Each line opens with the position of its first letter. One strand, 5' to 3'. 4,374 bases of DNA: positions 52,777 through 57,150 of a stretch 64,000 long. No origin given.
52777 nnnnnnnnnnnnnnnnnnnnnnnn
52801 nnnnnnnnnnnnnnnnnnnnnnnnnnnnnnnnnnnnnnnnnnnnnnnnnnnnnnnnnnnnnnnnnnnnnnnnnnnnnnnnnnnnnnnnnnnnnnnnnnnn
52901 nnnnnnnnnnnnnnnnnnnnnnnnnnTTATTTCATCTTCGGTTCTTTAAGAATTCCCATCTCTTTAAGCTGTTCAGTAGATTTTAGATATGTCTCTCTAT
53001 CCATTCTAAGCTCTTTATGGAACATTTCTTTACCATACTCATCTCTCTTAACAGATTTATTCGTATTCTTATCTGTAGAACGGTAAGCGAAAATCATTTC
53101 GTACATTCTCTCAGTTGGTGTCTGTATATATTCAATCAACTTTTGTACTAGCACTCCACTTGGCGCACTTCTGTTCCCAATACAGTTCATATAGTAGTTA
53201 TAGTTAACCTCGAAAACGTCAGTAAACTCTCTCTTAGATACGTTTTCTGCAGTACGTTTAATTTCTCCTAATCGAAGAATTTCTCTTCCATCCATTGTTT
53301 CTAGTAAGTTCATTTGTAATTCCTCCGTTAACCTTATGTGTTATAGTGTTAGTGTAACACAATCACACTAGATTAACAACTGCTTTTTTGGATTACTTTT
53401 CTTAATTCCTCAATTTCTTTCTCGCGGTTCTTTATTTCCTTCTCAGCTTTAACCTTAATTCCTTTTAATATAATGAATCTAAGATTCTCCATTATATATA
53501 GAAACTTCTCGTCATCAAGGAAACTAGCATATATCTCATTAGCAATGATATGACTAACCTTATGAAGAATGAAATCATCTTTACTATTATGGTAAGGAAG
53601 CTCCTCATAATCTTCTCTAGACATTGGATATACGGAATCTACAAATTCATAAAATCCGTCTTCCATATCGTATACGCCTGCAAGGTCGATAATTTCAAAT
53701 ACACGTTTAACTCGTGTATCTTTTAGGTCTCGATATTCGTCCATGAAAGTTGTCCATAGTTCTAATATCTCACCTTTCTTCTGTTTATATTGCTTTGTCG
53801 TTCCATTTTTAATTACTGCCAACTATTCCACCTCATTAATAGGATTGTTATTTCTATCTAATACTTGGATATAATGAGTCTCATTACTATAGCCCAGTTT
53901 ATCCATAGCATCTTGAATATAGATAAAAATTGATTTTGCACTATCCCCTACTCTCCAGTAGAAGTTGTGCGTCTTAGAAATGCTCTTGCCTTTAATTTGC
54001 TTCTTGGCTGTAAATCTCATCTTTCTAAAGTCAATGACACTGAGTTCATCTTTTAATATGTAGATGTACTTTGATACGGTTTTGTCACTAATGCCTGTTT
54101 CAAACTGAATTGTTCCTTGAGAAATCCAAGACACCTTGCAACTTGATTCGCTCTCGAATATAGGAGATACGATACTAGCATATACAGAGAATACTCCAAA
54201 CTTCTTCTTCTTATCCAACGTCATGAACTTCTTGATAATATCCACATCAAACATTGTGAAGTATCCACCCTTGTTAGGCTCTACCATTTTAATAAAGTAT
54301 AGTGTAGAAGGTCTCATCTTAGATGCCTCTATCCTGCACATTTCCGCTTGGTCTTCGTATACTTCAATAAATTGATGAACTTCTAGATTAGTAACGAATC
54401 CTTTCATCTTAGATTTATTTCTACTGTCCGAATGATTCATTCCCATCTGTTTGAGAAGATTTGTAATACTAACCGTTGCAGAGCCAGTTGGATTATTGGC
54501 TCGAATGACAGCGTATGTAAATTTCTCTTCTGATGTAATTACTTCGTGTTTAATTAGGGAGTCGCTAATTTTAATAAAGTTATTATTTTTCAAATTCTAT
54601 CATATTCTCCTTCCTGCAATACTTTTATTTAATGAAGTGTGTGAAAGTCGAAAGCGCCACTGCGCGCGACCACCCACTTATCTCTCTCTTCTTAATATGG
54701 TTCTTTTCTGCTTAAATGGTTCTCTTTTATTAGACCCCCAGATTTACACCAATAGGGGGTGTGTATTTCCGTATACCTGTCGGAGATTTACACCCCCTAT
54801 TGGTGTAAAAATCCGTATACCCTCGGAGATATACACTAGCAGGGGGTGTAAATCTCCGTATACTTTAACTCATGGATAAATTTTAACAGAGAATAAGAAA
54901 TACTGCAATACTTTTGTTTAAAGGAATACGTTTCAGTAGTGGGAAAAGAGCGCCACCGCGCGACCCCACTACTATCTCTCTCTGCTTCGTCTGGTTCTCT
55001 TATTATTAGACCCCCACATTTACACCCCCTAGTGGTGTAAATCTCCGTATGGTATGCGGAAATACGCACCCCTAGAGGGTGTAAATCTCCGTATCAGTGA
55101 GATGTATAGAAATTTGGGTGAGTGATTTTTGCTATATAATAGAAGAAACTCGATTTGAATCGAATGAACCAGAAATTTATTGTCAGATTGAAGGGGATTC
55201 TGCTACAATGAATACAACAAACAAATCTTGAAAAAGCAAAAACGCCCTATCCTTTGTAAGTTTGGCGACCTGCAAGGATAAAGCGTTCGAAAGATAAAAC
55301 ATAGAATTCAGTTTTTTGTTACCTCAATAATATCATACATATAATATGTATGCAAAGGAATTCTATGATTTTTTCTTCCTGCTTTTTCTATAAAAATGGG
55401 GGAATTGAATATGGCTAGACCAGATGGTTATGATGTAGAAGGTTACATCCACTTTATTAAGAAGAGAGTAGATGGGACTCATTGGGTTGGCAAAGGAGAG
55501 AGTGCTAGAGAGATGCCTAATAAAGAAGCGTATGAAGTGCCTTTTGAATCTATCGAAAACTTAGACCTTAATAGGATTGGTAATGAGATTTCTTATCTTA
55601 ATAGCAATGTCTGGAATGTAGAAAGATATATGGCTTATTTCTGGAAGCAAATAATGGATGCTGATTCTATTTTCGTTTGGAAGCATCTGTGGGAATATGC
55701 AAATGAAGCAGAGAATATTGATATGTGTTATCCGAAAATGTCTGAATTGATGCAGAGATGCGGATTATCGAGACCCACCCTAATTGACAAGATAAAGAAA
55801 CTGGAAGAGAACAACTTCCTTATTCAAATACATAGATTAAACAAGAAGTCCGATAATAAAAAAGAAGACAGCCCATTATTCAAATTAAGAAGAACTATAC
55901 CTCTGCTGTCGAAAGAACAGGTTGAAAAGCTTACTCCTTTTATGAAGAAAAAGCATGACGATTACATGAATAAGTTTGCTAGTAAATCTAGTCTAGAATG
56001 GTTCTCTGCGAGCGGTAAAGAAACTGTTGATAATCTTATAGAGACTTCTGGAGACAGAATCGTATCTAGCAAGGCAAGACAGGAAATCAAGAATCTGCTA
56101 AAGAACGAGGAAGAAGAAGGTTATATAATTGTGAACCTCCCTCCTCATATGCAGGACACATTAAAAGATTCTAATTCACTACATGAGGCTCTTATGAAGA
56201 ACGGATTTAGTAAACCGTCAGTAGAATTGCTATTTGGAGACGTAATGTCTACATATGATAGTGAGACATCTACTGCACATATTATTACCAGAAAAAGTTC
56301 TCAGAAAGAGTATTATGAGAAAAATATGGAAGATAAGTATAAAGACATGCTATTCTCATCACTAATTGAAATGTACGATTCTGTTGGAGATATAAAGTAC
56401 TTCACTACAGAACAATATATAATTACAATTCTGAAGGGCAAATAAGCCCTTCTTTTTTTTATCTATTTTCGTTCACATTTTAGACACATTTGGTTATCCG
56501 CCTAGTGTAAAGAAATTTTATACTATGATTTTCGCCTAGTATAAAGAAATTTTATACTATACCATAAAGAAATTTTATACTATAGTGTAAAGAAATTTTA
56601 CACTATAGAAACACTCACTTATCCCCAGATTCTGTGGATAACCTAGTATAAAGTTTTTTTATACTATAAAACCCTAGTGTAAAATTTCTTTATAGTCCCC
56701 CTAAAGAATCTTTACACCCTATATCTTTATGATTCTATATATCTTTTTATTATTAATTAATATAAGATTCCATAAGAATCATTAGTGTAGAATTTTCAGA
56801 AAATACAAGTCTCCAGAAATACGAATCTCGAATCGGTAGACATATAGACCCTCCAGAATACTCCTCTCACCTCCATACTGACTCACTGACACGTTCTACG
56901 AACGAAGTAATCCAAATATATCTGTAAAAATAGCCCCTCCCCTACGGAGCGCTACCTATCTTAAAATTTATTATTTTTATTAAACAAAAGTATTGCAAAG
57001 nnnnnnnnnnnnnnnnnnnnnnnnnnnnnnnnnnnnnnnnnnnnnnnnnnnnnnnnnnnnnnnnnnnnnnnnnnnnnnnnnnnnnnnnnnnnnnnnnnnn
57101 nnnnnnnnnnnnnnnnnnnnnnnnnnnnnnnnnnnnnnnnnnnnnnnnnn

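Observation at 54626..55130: Duplicated GC-rich segment plus iteron arrays: candidate replication origin or multi-operator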

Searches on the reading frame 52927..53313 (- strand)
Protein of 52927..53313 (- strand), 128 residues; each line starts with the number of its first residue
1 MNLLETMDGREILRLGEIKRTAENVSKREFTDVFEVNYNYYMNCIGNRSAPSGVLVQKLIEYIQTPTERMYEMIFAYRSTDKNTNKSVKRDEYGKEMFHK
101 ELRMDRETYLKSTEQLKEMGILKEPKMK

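Call 10: search_protein_families(library=pfam, proteins=[window:52927-53313:-], max_evalue=0.01)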
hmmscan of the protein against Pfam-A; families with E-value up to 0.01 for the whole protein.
window:52927-53313:- (128 aa): 0 families

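Call 11: search_protein_families(library=phrogs, proteins=[window:52927-53313:-], max_evalue=0.001)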
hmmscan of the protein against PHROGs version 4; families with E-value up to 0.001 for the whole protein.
window:52927-53313:- (128 aa): 0 families
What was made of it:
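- On Lambda-type origin (O-some): The downstream ORFs 53373-53822 and 52927-53313 have no Pfam or PHROG hit (calls 10, 11).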

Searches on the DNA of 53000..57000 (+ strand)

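Call 57: search_dna_similar(query=window:53000-57000:+, collection=plasmids, mode=near, max_rows=20)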
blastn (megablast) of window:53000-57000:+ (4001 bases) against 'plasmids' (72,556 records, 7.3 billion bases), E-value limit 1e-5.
Records with a match: 2; places in all: 2; records where one place covers at least 80% of the query: 0.
Best place of each record, by identity: 95-99% 2.
By first word of the organism name: Bacillus 2.
By predicted mobility (MOB-suite, as given by PLSDB): non-mobilizable 2.
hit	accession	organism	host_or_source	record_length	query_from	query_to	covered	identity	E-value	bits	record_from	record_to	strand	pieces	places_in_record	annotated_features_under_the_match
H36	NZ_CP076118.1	Bacillus amyloliquefaciens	Apostichopus japonicus,cell culture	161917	2242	2288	1%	95.7%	2e-10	77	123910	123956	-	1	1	none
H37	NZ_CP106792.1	Bacillus subtilis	chicken,pure culture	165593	2242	2288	1%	95.7%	2e-10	77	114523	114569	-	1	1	none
